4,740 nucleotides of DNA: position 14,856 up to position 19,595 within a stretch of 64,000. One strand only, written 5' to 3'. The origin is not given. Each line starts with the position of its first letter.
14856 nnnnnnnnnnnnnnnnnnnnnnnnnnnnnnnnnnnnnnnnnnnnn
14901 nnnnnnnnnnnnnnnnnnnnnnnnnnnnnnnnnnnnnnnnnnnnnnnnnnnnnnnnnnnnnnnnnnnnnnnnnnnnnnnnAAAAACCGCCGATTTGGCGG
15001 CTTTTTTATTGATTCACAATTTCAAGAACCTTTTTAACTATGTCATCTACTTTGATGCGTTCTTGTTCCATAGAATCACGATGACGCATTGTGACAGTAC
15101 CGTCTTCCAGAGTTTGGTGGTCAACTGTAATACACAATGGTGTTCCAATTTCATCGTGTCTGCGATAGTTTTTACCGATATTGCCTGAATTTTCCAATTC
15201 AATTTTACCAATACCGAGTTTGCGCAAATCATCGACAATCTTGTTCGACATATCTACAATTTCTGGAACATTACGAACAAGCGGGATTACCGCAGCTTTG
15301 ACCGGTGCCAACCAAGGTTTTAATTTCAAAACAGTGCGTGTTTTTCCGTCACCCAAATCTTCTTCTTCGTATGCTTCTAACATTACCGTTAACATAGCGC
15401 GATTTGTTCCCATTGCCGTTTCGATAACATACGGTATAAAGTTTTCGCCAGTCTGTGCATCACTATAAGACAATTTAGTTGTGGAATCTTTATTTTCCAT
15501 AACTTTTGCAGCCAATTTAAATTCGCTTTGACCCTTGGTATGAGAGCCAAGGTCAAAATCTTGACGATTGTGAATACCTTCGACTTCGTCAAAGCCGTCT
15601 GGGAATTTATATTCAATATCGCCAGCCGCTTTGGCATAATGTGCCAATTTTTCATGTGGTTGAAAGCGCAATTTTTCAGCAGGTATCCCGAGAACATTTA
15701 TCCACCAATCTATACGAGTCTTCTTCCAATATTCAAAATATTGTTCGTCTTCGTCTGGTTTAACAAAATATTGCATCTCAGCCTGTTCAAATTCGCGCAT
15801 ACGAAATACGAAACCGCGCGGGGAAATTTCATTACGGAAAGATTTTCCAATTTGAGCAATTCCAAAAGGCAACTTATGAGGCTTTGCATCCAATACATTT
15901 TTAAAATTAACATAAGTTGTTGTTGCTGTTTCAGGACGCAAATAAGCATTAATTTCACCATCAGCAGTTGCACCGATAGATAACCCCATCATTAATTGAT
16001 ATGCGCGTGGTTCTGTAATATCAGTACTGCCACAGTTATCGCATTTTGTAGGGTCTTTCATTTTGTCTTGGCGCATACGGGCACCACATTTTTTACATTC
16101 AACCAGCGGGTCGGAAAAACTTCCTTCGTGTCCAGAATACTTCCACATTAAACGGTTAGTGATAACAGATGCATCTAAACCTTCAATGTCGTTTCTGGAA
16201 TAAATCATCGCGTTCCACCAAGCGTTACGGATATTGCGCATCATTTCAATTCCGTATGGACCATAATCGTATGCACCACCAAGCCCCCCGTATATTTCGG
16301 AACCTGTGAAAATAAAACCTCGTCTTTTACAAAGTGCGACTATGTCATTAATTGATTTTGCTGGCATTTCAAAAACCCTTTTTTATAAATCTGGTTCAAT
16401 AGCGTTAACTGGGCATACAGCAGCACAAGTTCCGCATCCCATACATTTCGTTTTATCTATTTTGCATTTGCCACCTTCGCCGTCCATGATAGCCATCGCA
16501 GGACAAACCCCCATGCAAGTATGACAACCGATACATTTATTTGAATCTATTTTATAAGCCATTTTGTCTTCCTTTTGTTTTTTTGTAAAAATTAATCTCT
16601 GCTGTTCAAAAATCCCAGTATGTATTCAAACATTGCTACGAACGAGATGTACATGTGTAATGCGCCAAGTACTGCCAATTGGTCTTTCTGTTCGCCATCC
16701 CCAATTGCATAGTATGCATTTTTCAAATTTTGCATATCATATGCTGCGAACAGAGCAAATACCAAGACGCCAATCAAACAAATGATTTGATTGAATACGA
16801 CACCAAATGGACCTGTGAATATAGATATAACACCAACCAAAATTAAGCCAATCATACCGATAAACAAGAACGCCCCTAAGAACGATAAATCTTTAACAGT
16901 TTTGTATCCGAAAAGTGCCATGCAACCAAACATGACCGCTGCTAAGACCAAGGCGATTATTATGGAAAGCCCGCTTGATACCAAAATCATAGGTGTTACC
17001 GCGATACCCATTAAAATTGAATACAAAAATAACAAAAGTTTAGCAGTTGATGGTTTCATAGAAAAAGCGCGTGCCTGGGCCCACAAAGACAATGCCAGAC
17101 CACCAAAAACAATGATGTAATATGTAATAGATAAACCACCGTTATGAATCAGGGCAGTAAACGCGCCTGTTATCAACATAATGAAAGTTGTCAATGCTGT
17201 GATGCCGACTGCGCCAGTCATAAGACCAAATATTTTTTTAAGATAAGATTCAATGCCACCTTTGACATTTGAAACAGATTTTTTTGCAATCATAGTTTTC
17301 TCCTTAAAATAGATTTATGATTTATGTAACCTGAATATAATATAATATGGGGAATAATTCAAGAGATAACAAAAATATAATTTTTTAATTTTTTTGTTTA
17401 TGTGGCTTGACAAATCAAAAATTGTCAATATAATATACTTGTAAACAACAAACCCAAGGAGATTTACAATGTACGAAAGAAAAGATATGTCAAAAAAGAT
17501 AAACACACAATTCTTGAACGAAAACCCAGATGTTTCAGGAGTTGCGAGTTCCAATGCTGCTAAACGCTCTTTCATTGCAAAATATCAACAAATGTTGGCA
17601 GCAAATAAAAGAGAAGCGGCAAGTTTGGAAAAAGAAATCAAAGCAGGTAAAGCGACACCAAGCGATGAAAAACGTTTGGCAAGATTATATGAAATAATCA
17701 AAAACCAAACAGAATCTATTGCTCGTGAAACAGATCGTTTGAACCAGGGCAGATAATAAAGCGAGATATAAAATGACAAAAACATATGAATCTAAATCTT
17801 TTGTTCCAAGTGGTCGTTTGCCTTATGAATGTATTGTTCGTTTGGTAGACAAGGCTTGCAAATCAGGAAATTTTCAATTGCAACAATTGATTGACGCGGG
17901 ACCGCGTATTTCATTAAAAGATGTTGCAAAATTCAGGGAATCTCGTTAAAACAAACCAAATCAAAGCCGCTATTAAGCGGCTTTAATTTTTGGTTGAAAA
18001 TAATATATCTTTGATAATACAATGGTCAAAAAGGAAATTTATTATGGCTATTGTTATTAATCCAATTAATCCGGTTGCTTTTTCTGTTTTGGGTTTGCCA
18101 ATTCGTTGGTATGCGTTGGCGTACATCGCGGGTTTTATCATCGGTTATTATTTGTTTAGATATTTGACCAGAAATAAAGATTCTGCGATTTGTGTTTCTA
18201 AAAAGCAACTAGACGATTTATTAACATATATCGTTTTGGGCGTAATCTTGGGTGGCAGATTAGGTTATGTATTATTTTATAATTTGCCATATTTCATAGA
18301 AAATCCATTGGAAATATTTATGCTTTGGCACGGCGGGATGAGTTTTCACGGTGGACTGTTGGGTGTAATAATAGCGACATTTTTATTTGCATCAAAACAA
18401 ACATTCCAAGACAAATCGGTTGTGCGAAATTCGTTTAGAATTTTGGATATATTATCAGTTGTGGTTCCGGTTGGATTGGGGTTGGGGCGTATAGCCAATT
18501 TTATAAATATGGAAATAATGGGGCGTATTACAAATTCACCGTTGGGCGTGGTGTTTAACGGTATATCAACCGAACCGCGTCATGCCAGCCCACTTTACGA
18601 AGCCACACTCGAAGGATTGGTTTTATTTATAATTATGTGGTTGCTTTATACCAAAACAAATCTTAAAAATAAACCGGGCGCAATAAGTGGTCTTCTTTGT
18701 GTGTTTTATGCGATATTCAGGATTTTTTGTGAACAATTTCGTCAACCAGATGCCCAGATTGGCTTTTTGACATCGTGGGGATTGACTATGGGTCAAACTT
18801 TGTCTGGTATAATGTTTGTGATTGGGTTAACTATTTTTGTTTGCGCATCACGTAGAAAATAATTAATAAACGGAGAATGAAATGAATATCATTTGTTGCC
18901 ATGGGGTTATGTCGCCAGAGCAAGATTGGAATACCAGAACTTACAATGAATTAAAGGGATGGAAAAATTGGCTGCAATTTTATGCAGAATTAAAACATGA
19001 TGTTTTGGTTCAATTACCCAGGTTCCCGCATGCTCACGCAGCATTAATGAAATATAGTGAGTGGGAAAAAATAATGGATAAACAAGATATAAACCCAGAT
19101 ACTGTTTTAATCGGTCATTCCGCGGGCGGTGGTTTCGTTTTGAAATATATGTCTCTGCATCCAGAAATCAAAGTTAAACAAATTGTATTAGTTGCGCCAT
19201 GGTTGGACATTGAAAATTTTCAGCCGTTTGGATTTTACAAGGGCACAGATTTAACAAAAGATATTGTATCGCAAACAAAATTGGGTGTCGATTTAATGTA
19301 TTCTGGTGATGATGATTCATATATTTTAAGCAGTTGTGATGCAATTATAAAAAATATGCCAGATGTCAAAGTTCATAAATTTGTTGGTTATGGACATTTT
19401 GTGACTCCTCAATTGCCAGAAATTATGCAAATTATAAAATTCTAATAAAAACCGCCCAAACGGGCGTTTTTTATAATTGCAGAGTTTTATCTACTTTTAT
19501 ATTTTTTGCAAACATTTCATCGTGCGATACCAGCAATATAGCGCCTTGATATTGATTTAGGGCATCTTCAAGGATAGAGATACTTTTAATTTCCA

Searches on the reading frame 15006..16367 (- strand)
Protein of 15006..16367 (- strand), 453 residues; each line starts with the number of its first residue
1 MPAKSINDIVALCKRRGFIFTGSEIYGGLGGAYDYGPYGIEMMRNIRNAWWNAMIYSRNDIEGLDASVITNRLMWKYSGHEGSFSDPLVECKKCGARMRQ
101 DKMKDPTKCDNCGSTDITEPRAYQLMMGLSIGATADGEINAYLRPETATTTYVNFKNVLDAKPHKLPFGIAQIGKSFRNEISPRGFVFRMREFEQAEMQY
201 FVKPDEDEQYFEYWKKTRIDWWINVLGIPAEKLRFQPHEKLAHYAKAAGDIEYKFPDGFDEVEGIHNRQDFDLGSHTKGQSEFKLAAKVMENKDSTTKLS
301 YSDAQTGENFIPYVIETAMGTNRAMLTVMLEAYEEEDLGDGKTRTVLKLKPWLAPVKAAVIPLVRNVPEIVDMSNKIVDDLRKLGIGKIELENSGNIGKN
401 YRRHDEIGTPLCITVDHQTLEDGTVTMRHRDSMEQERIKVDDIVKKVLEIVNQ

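Call 70: search_protein_families(library=pfam, proteins=[window:15006-16367:-], max_evalue=0.00001)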
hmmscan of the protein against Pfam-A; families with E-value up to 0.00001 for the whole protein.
window:15006-16367:- (453 aa): 2 families
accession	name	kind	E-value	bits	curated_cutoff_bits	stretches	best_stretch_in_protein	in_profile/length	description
PF03129.25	HGTP_anticodon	-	2.1e-22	79.5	21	1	357-449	1-93/94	Anticodon binding domain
PF00587.30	tRNA-synt_2b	-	1.8e-14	54.6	29.3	1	138-328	8-175/179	tRNA synthetase class II core domain (G, H, P, S and T)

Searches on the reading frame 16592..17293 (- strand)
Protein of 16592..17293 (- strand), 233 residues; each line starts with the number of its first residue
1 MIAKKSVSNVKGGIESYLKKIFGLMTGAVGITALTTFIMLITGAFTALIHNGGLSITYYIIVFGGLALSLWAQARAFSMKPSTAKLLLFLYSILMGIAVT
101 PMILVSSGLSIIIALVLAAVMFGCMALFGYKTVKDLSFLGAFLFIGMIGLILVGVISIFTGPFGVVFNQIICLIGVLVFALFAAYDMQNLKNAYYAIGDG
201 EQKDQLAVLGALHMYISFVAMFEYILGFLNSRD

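Call 70: search_protein_families(library=pfam, proteins=[window:16592-17293:-], max_evalue=0.00001)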
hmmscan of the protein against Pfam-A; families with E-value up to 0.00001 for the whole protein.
window:16592-17293:- (233 aa): 1 family
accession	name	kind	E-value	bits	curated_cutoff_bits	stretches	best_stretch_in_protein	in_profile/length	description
PF01027.25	Bax1-I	-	3.2e-39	135.3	34.1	1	16-228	2-206/207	Inhibitor of apoptosis-promoting Bax1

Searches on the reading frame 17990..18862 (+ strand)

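Call 70: search_protein_families(library=pfam, proteins=[window:17990-18862:+], max_evalue=0.00001)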
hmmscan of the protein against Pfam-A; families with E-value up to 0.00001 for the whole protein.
window:17990-18862:+ (290 aa): 1 family
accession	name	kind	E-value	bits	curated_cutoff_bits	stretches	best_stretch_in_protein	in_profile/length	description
PF01790.23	LGT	-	9.6e-69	231.8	24.9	1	28-284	1-239/240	Prolipoprotein diacylglyceryl transferase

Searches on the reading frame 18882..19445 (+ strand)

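Call 70: search_protein_families(library=pfam, proteins=[window:18882-19445:+], max_evalue=0.00001)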
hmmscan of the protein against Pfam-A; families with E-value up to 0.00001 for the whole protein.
window:18882-19445:+ (187 aa): 2 families
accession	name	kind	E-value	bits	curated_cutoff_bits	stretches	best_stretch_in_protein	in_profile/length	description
PF00561.26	Abhydrolase_1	-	2e-08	34.7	25.8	1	73-123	70-125/245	alpha/beta hydrolase fold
PF12146.15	Hydrolase_4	-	1.9e-07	31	27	1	63-113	68-116/239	Serine aminopeptidase, S33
